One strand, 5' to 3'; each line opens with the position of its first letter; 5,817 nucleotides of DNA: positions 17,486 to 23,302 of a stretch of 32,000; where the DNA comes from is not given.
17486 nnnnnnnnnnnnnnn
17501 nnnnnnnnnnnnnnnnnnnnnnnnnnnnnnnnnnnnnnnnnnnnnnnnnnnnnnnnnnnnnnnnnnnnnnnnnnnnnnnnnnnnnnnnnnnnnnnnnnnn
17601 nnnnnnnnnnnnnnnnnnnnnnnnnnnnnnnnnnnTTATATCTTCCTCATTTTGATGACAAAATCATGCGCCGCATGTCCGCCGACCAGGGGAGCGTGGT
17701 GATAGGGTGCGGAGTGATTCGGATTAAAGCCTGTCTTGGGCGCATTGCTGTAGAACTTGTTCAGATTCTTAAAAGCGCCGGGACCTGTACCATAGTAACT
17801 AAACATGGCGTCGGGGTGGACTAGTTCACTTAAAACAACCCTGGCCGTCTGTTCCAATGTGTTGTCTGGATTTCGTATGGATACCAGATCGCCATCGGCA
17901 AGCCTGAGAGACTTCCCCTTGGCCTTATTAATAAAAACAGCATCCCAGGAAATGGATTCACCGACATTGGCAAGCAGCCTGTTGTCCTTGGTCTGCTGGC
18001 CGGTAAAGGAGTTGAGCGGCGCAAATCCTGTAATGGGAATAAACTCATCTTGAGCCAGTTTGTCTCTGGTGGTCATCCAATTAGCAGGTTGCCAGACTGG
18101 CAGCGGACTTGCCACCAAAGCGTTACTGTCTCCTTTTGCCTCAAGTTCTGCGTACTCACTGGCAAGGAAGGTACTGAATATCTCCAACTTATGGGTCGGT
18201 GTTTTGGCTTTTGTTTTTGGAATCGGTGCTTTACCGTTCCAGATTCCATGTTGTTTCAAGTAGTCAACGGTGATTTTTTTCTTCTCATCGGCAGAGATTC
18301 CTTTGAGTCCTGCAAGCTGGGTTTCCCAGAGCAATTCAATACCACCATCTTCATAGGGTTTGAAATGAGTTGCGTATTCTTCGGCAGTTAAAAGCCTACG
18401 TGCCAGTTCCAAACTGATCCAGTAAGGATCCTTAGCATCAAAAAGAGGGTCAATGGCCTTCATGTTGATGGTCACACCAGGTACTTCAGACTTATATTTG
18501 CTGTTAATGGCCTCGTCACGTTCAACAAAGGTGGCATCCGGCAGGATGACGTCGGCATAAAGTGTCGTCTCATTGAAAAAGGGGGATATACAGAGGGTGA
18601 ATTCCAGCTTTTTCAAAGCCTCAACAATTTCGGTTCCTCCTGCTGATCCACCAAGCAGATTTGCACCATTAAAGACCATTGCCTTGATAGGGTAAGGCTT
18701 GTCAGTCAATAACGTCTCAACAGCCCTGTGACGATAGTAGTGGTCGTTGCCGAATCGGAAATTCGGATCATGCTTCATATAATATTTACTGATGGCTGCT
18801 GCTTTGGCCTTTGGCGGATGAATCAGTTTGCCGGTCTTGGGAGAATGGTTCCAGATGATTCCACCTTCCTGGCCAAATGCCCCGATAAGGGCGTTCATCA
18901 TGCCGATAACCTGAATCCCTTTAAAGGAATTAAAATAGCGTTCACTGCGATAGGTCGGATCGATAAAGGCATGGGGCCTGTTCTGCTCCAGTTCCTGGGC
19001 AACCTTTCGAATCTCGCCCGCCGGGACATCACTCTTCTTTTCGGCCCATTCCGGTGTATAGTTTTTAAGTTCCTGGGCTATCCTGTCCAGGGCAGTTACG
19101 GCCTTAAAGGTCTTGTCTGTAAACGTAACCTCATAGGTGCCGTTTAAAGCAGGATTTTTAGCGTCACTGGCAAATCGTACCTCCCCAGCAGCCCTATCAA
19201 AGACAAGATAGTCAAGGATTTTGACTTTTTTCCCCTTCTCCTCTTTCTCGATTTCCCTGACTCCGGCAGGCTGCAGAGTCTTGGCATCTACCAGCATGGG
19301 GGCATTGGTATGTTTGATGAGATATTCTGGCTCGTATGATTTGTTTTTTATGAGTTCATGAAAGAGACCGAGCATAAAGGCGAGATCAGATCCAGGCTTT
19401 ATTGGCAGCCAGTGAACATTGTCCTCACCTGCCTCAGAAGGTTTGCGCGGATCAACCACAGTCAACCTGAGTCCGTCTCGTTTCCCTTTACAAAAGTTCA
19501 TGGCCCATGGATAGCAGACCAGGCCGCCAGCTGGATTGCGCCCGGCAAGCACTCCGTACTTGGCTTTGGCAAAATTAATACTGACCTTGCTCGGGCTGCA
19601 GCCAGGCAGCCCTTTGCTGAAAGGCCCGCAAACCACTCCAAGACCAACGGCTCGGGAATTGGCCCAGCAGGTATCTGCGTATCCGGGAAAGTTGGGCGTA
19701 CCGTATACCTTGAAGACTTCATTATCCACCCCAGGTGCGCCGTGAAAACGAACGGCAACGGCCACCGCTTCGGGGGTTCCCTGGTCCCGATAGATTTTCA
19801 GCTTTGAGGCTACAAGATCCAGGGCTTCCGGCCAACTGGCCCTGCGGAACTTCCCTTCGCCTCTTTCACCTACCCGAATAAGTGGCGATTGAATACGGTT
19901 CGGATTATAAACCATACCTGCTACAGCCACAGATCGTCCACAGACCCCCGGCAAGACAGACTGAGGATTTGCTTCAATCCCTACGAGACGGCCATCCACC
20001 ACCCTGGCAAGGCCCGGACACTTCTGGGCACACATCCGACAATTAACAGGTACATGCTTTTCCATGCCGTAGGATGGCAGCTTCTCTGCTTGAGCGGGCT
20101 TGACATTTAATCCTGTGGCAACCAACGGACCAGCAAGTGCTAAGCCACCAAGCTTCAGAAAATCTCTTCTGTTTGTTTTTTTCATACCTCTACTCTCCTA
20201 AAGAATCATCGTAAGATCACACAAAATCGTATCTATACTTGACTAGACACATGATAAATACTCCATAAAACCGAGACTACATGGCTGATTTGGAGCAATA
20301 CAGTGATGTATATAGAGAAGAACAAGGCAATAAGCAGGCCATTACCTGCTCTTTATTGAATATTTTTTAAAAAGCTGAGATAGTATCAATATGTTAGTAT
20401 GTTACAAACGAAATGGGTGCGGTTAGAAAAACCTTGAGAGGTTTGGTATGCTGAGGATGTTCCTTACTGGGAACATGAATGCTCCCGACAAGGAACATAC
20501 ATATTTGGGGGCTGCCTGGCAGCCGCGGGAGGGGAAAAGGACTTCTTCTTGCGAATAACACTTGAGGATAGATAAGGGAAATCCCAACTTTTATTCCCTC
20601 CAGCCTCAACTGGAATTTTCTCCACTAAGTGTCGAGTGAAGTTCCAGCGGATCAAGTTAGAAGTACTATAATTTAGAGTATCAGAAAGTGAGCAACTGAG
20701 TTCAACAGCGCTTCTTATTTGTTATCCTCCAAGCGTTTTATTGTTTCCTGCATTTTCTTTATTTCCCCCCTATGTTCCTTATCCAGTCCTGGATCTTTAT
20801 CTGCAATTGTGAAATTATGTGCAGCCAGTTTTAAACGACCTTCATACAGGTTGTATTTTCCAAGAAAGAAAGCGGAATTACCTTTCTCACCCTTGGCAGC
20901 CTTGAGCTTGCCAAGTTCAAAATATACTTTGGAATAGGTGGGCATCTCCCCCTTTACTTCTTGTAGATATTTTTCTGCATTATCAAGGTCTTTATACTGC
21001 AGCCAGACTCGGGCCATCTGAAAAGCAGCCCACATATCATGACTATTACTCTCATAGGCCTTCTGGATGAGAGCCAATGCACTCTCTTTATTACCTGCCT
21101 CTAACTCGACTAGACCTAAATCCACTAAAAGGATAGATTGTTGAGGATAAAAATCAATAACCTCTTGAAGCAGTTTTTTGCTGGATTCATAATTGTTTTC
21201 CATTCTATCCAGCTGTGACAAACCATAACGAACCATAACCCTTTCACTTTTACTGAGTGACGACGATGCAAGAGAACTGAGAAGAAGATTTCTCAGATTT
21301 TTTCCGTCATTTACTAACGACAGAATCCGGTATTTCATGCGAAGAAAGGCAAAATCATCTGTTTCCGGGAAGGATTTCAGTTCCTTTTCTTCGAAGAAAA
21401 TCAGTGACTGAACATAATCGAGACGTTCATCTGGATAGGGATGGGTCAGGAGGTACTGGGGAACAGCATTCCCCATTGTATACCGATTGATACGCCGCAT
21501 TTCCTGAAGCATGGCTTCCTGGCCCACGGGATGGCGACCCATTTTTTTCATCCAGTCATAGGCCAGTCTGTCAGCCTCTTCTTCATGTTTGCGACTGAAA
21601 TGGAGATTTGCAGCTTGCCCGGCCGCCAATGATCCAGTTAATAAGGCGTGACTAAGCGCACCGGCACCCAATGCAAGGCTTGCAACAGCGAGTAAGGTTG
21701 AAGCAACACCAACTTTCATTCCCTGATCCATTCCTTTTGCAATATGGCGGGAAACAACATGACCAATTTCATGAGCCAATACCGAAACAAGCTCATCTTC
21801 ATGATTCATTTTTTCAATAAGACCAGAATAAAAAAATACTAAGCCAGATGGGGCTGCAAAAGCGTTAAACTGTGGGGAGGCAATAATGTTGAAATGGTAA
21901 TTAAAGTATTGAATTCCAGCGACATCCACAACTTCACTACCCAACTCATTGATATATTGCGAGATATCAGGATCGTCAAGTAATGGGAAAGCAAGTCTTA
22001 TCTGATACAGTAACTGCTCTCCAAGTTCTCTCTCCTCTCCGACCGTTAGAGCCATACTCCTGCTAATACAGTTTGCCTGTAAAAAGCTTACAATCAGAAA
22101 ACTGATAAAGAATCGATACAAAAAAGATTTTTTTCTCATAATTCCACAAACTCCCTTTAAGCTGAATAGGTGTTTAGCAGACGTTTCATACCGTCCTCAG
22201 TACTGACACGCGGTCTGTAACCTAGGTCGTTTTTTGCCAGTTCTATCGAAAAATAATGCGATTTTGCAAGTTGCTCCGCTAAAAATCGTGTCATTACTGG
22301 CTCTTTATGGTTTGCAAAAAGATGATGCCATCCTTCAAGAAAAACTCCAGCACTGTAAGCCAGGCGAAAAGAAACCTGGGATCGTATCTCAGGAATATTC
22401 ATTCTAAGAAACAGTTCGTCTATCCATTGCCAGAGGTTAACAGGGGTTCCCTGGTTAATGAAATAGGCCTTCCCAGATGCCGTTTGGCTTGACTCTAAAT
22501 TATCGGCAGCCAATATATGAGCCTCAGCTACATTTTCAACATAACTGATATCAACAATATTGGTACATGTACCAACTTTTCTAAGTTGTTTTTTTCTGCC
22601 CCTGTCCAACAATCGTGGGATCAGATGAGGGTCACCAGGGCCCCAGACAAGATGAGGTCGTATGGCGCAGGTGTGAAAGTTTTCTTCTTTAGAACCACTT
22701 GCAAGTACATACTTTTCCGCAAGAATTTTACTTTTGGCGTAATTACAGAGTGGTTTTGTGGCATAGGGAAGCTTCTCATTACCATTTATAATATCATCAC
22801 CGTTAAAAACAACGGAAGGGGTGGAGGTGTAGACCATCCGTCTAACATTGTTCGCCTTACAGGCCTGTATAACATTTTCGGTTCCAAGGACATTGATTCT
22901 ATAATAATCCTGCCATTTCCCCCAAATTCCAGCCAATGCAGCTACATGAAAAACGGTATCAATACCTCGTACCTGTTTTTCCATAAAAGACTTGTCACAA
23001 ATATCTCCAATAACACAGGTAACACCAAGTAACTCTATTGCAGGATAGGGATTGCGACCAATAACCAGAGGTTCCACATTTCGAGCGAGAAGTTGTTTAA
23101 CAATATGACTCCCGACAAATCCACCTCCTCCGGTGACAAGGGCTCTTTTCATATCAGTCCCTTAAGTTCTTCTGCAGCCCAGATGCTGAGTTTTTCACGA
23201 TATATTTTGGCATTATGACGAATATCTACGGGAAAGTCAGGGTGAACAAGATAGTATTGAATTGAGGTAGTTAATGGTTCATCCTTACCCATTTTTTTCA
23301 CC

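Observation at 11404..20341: Hybrid-architecture periplasmic molybdoenzyme (A-B-C-D) coupled to an X-S-R three-component sensor: candidate oxyanion respiratory system of unknown substrate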

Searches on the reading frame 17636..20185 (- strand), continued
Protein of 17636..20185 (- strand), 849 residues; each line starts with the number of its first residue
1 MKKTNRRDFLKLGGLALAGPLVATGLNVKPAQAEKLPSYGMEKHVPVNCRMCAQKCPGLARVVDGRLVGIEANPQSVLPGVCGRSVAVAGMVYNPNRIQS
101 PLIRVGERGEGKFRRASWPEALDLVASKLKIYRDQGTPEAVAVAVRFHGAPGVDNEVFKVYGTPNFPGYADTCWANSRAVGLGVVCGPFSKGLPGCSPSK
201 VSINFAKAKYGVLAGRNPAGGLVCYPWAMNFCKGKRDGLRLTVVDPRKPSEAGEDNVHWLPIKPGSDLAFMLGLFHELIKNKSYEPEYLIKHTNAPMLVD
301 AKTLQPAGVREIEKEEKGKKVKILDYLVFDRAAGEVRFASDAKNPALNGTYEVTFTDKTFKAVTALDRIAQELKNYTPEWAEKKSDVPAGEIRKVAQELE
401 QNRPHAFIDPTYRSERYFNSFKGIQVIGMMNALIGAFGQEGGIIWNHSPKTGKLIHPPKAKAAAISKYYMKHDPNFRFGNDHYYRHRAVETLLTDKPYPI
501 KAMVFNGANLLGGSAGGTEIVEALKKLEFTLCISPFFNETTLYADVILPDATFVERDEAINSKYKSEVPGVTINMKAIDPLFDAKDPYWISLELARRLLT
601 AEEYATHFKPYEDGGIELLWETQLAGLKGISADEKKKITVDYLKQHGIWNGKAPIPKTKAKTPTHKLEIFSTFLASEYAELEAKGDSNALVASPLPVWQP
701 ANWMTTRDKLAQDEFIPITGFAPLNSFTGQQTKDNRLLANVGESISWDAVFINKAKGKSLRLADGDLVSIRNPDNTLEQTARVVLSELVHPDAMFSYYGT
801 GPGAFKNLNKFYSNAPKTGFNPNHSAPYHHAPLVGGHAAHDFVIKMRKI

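Call 86: find_encoding_contigs(protein=P0041, flank=8000, max_places=1)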
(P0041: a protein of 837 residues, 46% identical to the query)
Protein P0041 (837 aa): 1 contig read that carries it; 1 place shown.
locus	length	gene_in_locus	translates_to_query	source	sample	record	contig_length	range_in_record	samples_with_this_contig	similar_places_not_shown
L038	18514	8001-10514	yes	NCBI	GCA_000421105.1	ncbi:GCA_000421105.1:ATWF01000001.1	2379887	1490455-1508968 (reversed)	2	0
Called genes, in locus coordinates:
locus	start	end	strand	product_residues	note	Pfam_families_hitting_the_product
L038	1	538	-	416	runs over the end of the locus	PF11871:DUF3391, PF08668:HDOD (weak), PF13487:HD_5, PF01966:HD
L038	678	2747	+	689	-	PF00989:PAS, PF13188:PAS_8, PF08448:PAS_4, PF13426:PAS_9, PF07536:HWE_HK (weak), PF07568:HisKA_2, PF02518:HATPase_c (weak), PF13581:HATPase_c_2 (faint)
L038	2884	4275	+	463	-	PF00072:Response_reg, PF00158:Sigma54_activat, PF14532:Sigma54_activ_2, PF07724:AAA_2, PF07728:AAA_5 (weak), PF25601:AAA_lid_14, PF02954:HTH_8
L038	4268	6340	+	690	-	PF08206:OB_RNB, PF17876:CSD2, PF00773:RNB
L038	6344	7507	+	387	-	PF00999:Na_H_Exchanger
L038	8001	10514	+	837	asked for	PF10518:TAT_signal (faint), PF01568:Molydop_binding (faint), PF04879:Molybdop_Fe4S4 (weak), PF00384:Molybdopterin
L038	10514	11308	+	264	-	PF12800:Fer4_4 (faint), PF13247:Fer4_11, PF12838:Fer4_7, PF13187:Fer4_9 (weak), PF25160:LdpA_Fe-S-bd (weak), PF00037:Fer4 (weak), PF12797:Fer4_2 (weak), PF13237:Fer4_10, +4 more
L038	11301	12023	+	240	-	PF01292:Ni_hydr_CYTB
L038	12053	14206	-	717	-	PF00497:SBP_bac_3, PF08448:PAS_4 (faint), PF13426:PAS_9, PF00512:HisKA (weak), PF02518:HATPase_c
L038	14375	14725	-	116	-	PF10087:DUF2325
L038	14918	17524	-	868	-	PF08269:dCache_2, PF17201:Cache_3-Cache_2, PF17200:sCache_2, PF00672:HAMP (weak), PF02518:HATPase_c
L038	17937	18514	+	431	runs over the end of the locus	PF03349:Toluene_X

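Call 87: find_encoding_contigs(protein=P0054, flank=8000, max_places=1)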
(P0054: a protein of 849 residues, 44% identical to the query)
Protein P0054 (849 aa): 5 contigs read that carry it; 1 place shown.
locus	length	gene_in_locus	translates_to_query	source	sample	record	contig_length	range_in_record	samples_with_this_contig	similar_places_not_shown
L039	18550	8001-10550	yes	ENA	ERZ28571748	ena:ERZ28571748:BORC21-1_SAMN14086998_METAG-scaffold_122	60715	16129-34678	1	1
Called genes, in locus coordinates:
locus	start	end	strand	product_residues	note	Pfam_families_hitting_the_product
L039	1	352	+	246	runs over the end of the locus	PF01553:Acyltransferase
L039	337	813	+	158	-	-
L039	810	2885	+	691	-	-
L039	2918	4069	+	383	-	PF00501:AMP-binding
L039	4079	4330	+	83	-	PF00550:PP-binding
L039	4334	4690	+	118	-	-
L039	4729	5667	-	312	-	-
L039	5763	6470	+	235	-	PF01209:Ubie_methyltran, PF13489:Methyltransf_23, PF13649:Methyltransf_25, PF13847:Methyltransf_31, PF08241:Methyltransf_11, PF08242:Methyltransf_12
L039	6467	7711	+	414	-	PF13742:tRNA_anti_2, PF01336:tRNA_anti-codon, PF02601:Exonuc_VII_L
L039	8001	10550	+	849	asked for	PF00384:Molybdopterin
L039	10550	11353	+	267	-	PF12837:Fer4_6 (faint), PF13237:Fer4_10 (faint), PF13187:Fer4_9 (faint), PF12838:Fer4_7 (weak), PF13247:Fer4_11, PF25160:LdpA_Fe-S-bd (weak), PF00037:Fer4 (weak), PF12797:Fer4_2 (weak), +1 more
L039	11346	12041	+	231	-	PF01292:Ni_hydr_CYTB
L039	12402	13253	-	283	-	PF01343:Peptidase_S49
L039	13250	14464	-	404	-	PF07969:Amidohydro_3 (faint), PF01979:Amidohydro_1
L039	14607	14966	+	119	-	PF26610:YbbD_head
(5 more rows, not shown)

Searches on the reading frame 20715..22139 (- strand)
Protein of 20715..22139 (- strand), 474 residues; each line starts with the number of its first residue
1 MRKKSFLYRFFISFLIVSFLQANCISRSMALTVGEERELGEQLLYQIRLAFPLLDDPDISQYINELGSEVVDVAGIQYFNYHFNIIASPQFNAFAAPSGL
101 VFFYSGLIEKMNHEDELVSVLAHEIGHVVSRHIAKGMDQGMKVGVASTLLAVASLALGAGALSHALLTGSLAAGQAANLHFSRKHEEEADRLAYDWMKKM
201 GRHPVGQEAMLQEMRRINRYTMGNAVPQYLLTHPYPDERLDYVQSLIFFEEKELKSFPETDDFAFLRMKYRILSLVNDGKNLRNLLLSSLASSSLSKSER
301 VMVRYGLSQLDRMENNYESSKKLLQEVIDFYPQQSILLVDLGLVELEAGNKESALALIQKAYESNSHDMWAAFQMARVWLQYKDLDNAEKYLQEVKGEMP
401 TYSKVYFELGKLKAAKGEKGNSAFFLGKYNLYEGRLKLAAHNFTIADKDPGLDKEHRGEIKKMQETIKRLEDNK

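Call 56: search_protein_families(library=pfam, proteins=[window:20715-22139:-], max_evalue=0.0001)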
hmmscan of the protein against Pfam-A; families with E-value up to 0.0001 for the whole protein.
window:20715-22139:- (474 aa): 3 families
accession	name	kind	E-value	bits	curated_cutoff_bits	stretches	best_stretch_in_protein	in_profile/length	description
PF01435.24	Peptidase_M48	-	3.9e-30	105.5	20.3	1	61-244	5-183/186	Peptidase family M48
PF14559.12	TPR_19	-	1.1e-06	29.3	25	1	346-401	2-57/68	Tetratricopeptide repeat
PF13432.12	TPR_16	-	1.4e-06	29.1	32.7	0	340-397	2-59/65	Tetratricopeptide repeat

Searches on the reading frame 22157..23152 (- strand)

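Call 56: search_protein_families(library=pfam, proteins=[window:22157-23152:-], max_evalue=0.0001)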
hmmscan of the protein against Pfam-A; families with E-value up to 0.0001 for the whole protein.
window:22157-23152:- (331 aa): 8 families
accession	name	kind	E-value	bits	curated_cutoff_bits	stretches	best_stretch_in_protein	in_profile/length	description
PF01073.25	3Beta_HSD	-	1.5e-61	208.3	22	1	5-251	1-268/280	3-beta hydroxysteroid dehydrogenase/isomerase family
PF01370.27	Epimerase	-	9.4e-38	130.4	20.9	1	4-223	1-232/240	NAD dependent epimerase/dehydratase family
PF16363.11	GDP_Man_Dehyd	-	2e-19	70.7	27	1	5-324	1-331/332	GDP-mannose 4,6 dehydratase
PF07993.18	NAD_binding_4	-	2.4e-16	60.1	20.1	1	57-171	82-209/258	Male sterility protein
PF13460.12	NAD_binding_10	-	4.1e-15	56.6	27.2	1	8-153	1-135/184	NAD(P)H-binding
PF02719.21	Polysacc_synt_2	-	6.9e-15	55.4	20.2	1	5-113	2-130/293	Polysaccharide biosynthesis protein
PF04321.23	RmlD_sub_bind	-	2.3e-12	47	27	1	3-155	2-142/287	RmlD substrate binding domain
PF05368.20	NmrA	-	4.8e-07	30.1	27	1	2-112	3-108/298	NmrA-like family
